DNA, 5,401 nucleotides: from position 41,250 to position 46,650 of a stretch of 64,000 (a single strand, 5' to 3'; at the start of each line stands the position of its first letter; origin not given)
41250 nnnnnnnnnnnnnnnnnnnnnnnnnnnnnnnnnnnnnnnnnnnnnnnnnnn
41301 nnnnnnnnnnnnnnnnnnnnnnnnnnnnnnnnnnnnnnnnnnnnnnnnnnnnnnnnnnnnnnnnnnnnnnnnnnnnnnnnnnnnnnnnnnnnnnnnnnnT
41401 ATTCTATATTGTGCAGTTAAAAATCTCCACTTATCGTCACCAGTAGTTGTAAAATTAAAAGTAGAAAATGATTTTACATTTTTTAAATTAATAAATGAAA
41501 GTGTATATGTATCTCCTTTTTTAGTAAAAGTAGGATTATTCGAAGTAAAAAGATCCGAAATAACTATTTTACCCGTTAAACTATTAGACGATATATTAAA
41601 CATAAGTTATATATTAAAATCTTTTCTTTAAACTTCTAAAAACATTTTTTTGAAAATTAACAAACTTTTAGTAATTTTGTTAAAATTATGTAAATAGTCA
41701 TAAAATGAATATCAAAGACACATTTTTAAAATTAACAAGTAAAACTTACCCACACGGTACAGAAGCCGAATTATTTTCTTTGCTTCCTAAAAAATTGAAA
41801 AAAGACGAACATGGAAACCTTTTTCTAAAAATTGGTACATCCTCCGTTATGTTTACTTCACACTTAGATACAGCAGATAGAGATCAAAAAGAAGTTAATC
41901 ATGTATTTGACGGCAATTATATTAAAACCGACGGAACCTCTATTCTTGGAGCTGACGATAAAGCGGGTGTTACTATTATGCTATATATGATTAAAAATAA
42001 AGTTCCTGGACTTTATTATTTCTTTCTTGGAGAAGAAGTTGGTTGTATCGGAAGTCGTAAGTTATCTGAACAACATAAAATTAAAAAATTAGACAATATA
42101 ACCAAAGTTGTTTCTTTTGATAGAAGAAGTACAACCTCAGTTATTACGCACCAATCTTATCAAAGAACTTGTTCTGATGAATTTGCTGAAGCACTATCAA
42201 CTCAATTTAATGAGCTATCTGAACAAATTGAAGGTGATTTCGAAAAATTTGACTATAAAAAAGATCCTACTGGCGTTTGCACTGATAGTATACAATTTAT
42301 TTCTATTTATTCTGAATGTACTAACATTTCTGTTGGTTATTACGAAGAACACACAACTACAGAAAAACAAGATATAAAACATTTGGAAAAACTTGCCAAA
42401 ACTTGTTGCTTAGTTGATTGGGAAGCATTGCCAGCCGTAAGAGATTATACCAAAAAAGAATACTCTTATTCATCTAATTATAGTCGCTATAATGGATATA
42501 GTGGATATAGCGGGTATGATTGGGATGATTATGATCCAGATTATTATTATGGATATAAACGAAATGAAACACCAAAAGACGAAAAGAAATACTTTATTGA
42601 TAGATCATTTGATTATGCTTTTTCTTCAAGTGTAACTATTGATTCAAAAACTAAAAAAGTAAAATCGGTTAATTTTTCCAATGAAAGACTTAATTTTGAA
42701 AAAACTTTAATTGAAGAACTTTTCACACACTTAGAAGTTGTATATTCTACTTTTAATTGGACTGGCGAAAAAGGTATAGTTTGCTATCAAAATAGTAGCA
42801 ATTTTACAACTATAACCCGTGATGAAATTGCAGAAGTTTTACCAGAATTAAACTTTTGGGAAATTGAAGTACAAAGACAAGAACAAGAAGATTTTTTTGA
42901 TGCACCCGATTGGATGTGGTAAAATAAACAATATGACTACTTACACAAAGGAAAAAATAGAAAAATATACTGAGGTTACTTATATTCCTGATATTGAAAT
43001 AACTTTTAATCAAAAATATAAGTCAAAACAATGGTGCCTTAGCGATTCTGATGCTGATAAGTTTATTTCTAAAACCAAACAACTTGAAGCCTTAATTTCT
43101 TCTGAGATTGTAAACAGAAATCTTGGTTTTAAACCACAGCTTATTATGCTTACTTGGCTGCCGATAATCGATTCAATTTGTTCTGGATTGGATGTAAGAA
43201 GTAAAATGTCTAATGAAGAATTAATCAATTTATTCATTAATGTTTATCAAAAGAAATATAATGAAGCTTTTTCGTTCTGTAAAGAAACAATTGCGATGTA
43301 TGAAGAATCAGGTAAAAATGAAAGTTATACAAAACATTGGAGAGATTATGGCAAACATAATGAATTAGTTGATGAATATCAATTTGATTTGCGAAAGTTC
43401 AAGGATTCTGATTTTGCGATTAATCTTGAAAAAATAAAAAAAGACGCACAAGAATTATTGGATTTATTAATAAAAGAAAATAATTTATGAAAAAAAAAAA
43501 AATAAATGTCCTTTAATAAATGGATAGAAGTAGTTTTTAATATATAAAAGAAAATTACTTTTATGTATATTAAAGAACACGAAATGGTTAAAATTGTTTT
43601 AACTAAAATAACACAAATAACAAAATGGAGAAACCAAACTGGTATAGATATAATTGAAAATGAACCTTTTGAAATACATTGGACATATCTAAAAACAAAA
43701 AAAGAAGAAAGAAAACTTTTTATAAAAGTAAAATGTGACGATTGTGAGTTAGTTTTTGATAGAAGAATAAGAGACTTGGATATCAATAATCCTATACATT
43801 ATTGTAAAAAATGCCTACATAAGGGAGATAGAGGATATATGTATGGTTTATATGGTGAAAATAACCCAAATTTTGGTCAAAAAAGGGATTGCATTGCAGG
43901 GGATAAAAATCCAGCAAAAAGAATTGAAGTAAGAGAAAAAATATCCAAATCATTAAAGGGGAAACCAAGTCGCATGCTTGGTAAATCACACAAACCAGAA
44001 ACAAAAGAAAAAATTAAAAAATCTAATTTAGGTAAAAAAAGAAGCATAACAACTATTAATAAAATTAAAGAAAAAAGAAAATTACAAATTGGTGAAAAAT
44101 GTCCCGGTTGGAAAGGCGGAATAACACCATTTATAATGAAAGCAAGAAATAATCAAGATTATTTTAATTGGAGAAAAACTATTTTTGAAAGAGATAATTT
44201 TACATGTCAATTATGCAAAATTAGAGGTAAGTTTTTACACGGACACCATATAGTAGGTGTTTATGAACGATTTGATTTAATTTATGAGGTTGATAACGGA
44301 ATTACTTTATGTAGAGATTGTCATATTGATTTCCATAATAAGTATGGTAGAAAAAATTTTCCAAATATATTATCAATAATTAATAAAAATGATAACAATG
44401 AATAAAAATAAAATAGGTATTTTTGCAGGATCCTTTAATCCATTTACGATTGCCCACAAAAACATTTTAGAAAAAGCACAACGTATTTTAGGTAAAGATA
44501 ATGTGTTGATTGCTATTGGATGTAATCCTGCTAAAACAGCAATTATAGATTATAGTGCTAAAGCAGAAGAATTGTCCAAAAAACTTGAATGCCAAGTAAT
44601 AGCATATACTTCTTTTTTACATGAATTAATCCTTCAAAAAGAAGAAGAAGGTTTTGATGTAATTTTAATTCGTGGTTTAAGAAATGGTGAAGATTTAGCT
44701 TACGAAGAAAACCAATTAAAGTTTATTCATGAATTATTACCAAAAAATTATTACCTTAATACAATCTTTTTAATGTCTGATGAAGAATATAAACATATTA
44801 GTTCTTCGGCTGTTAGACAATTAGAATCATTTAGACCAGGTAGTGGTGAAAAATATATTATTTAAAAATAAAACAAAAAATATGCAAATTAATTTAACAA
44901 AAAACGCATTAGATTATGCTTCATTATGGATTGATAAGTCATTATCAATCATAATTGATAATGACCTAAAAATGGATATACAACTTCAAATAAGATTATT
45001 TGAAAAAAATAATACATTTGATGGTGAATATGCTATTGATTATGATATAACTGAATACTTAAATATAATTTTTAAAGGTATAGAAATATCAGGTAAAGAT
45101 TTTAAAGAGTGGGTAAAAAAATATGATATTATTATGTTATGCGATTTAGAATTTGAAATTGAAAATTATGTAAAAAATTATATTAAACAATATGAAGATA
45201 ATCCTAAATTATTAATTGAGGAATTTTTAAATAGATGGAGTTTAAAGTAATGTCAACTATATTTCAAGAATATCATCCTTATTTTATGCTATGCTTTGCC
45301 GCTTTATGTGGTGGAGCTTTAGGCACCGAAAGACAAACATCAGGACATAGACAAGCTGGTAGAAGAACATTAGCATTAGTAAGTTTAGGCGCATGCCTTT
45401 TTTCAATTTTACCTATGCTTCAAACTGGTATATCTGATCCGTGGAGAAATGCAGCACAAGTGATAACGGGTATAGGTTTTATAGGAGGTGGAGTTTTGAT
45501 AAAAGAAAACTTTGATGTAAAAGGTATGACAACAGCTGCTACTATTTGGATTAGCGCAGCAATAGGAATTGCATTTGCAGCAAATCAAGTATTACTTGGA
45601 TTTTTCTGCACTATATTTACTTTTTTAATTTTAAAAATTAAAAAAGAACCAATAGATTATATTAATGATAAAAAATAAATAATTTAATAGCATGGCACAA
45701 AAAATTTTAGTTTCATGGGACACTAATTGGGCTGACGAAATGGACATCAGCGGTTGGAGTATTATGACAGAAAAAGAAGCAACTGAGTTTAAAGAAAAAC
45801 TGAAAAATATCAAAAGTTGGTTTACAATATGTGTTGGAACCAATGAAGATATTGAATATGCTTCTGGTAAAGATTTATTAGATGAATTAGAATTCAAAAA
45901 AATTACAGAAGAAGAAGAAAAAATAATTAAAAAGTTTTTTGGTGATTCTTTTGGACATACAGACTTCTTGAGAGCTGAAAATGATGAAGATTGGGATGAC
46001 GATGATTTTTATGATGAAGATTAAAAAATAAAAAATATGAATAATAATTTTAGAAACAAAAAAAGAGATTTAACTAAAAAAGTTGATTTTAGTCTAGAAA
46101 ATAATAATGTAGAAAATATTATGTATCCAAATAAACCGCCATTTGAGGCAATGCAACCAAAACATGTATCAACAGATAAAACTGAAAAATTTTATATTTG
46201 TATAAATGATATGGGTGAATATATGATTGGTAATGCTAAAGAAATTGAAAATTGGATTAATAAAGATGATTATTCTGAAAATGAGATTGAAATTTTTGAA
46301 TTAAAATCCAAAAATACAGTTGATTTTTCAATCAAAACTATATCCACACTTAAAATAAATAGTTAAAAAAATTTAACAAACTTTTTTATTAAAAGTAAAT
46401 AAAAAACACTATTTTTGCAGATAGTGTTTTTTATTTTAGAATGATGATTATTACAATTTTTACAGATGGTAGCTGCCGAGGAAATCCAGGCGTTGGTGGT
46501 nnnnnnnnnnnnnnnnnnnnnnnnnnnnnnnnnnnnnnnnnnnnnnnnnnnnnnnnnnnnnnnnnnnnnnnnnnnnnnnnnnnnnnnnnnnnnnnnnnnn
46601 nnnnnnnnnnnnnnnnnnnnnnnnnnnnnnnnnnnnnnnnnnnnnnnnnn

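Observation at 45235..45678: Phage-borne MgtC/SapB-family membrane protein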

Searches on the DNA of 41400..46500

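Call 96: search_rna_families(source=window, start=41400, end=46500, threshold=evalue, max_evalue=1)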
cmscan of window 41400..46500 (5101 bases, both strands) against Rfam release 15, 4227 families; matches with E-value up to 1: 0.
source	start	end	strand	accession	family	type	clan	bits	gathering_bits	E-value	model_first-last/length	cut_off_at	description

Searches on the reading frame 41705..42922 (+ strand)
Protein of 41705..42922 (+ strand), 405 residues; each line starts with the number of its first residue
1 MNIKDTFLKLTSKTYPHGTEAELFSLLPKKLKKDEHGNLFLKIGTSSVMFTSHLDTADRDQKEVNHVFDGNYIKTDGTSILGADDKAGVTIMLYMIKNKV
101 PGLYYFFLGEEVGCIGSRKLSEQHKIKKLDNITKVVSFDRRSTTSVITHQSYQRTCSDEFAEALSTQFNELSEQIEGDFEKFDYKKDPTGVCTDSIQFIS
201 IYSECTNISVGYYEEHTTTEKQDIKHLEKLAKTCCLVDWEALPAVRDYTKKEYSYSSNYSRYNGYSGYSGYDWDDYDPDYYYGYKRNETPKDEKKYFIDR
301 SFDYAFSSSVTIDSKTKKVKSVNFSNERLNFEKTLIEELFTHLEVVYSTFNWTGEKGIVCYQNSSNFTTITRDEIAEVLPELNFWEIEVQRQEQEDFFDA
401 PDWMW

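Call 11: search_protein_families(library=pfam, proteins=[window:41705-42922:+], max_evalue=0.01)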
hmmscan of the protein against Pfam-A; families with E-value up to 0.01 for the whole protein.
window:41705-42922:+ (405 aa): 1 family
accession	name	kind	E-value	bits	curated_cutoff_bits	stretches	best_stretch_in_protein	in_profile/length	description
PF04389.22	Peptidase_M28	-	8.9e-08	32.5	21.3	1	46-226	13-176/193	Peptidase family M28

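Call 78: search_protein_families(library=padloc, proteins=[window:41705-42922:+], max_evalue=0.001)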
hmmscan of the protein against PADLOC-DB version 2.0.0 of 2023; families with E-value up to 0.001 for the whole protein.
window:41705-42922:+ (405 aa): 0 families

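Call 93: search_protein_families(library=phrogs, proteins=[window:41705-42922:+], max_evalue=0.001)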
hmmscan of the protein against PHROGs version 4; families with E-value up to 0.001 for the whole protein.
window:41705-42922:+ (405 aa): 1 family
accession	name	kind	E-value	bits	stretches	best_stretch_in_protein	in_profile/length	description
phrog_4191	-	other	1.9e-71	241.9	1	6-262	7-265/342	peptidase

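Call 94: search_protein_families(library=ncbifam, proteins=[window:41705-42922:+], max_evalue=0.001)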
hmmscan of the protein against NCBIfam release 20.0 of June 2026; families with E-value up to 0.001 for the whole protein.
window:41705-42922:+ (405 aa): 3 families
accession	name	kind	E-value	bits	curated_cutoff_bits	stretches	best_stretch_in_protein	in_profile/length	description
TIGR01883.1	PepT-like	hypoth_equivalog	5.9e-14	51.8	274.25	1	45-123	62-146/361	peptidase T-like protein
NF009920.0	PRK13381.1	subfamily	7.6e-07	28.3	293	1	60-99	120-159/412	peptidase T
NF003976.0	PRK05469.1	subfamily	1.4e-05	24.1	255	1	62-97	119-154/409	tripeptide aminopeptidase PepT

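Call 101: search_dna_similar(query=window:41705-42919:+, collection=phages, mode=protein, max_evalue=1e-10, max_rows=15)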
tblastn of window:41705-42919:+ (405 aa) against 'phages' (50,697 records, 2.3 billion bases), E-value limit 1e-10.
Records with a match: 369; places in all: 389; records where one place covers at least 80% of the query: 4.
Best place of each record, by identity: <60% 369.
By first word of the organism name: Klebsiella 231; Pectobacterium 51; Vibrio 42; Thermus 10; Escherichia 10; uncultured 5; Shigella 4; Pseudomonas 3; Dickeya 3; Brevibacillus 3; and 6 more.
By host as written in the record: Klebsiella pneumoniae 142; Pectobacterium atrosepticum DSM18077 33; - 27; Vibrio parahaemolyticus 17; Klebsiella pneumoniae 1210 6; Klebsiella pneumoniae OMCS-22-1557 6; Escherichia coli 5; Vibrio parahaemolyticus M2413 5; and 85 more.
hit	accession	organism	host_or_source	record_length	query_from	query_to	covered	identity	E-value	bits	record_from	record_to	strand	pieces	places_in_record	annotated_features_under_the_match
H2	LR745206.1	uncultured phage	metagenomic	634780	7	388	94%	50.4%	1e-109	359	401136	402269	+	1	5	record has no annotation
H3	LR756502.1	uncultured phage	metagenomic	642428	1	399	99%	47.3%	6e-110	360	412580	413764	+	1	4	record has no annotation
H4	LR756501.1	uncultured phage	metagenomic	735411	1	392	97%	40.6%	5e-75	259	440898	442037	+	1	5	record has no annotation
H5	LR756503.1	uncultured phage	metagenomic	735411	1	392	97%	40.6%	5e-75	259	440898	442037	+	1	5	record has no annotation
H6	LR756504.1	uncultured phage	metagenomic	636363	1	252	62%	46.0%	4e-61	219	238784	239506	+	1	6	record has no annotation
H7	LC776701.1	Pseudomonas phage Ep4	Pseudomonas syringae pv. actinidiae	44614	1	247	61%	41.5%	5e-41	160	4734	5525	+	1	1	putative peptidase | hypothetical protein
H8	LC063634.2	Pectobacterium phage PPWS1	Wasabia japonica Matsum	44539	3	246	60%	41.2%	2e-42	164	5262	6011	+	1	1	putative peptidase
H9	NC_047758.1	Pectobacterium phage PPWS1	Wasabia japonica Matsum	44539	3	246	60%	41.2%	2e-42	164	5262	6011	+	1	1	peptidase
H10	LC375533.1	Pectobacterium phage PPWS2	Pectobactorium corotovorum subsp. ...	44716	3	246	60%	41.2%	2e-42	164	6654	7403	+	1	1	Zn-peptidase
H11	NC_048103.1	Pectobacterium phage PPWS2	Pectobactorium corotovorum subsp. ...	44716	3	246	60%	41.2%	2e-42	164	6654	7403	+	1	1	peptidase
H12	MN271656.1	Pectobacterium phage MA2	Pectobacterium carotovorum subsp. ...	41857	3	246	60%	40.8%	4e-42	164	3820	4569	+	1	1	putative aminopeptidase | hypothetical protein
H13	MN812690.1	Dickeya phage Irene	Pectobacterium carotovorum ssp ...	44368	3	246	60%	40.5%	1e-42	165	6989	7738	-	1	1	record has no annotation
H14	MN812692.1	Pectobacterium phage Rambam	Dickeya dianthicola F127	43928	24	246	55%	43.6%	1e-40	159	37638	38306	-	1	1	record has no annotation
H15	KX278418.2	Pectobacterium phage PP16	Pectobacterium carotovorum subsp. ...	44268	34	246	53%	43.9%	5e-42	163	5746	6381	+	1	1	putative aminopeptidase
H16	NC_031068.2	Pectobacterium phage PP16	Pectobacterium carotovorum subsp. ...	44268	34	246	53%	43.9%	5e-42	163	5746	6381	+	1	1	peptidase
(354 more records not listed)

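Call 103: get_annotated_region(hit=H2, flank=20000)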
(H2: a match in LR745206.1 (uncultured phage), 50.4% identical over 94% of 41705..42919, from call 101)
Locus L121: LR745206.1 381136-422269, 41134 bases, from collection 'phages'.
description: uncultured phage genome assembly, chromosome: 1.
organism: uncultured phage (NCBI taxid 278008)
taxonomy: Viruses; environmental samples
host: -; source: metagenomic; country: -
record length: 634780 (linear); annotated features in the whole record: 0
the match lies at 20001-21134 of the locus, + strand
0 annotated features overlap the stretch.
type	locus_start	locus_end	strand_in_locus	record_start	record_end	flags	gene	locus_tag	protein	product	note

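Call 104: get_annotated_region(hit=H3, flank=20000)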
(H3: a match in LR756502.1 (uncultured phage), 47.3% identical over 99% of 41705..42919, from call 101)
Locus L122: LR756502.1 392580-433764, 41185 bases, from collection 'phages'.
description: uncultured phage genome assembly, chromosome: 1.
organism: uncultured phage (NCBI taxid 278008)
taxonomy: Viruses; environmental samples
host: -; source: metagenomic; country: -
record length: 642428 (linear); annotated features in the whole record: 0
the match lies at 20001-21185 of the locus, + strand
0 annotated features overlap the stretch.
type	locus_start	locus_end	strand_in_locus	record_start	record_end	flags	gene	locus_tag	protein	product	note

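Call 105: get_annotated_region(hit=H4, flank=20000)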
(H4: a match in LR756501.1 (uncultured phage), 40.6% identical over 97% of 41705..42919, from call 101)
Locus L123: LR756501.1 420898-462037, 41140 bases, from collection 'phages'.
description: uncultured phage genome assembly, chromosome: 1.
organism: uncultured phage (NCBI taxid 278008)
taxonomy: Viruses; environmental samples
host: -; source: metagenomic; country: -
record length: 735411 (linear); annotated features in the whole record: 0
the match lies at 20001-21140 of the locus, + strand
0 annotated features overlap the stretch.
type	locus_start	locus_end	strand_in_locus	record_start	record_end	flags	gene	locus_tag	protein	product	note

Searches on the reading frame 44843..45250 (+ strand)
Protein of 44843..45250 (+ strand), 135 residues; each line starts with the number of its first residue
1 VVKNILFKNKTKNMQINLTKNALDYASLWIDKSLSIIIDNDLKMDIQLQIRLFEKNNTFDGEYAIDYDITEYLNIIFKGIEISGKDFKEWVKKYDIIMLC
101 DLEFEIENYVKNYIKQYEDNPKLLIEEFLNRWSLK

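Call 11: search_protein_families(library=pfam, proteins=[window:44843-45250:+], max_evalue=0.01)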
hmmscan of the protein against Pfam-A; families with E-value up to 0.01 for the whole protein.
window:44843-45250:+ (135 aa): 1 family
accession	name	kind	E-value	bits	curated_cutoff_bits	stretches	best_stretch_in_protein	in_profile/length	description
PF23135.2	TRI4_N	-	0.0086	16.5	27.8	0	98-132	26-60/61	TRI4 N-terminal domain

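Call 73: find_homologous_proteins(query=window:44882-45247:+, max_evalue=0.01)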
Query window:44882-45247:+ (122 aa): 3 proteins with E <= 0.01 among 7 candidates.
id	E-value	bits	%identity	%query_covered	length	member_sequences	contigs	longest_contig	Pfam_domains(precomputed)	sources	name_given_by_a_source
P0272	1.3e-71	257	99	100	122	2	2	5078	-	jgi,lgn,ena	-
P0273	3.7e-66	239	89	100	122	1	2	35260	-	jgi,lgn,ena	jgi:hypothetical protein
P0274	3.7e-60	220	85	100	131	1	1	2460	PF23135.3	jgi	-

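Call 78: search_protein_families(library=padloc, proteins=[window:44882-45247:+], max_evalue=0.001)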
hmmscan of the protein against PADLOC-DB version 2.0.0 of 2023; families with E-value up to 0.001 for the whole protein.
window:44882-45247:+ (122 aa): 0 families

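Call 82: predict_structure(alignment_id=A5)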
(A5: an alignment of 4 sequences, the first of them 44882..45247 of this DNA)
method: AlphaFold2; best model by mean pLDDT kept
length: 122 residues; sequences in the alignment: 4
mean_pLDDT: 56.0   pTM: 0.39
mean pLDDT of the five models: 56.0, 52.9, 45.2, 37.4, 35.1
residues with pLDDT >= 90: 0; 70-90: 1; 50-70: 87; < 50: 34
segments of 3 or more residues with pLDDT < 50: 4-10, 19-25, 66-69, 82-87, 119-122
pLDDT, mean of each block of 10 residues (from residue 1): 49 50 49 61 66 59 50 54 51 64 65 57 36
secondary structure, 60 per line:
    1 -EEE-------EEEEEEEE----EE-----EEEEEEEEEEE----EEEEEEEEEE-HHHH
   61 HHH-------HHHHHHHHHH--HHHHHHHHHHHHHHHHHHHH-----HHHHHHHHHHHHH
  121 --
elements in order: E2-4 E12-19 E31-41 E46-55 H57-63 H71-80 H83-102 H108-120

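Call 93: search_protein_families(library=phrogs, proteins=[window:44882-45247:+], max_evalue=0.001)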
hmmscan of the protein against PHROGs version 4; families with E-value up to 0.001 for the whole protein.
window:44882-45247:+ (122 aa): 0 families

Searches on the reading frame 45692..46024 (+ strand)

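Call 11: search_protein_families(library=pfam, proteins=[window:45692-46024:+], max_evalue=0.01)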
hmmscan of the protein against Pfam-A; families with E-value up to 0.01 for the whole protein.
window:45692-46024:+ (110 aa): 1 family
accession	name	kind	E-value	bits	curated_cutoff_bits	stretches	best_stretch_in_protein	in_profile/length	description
PF09951.15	Imm33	-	0.0083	16.4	25.4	0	20-41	28-49/87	Immunity protein Imm33 domain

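Call 78: search_protein_families(library=padloc, proteins=[window:45692-46024:+], max_evalue=0.001)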
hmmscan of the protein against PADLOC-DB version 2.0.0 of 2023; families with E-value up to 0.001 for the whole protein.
window:45692-46024:+ (110 aa): 0 families

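Call 93: search_protein_families(library=phrogs, proteins=[window:45692-46024:+], max_evalue=0.001)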
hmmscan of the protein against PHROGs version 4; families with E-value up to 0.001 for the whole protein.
window:45692-46024:+ (110 aa): 1 family
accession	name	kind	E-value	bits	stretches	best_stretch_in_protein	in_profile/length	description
phrog_27815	-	unknown function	3e-07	31.6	1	6-105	4-103/105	-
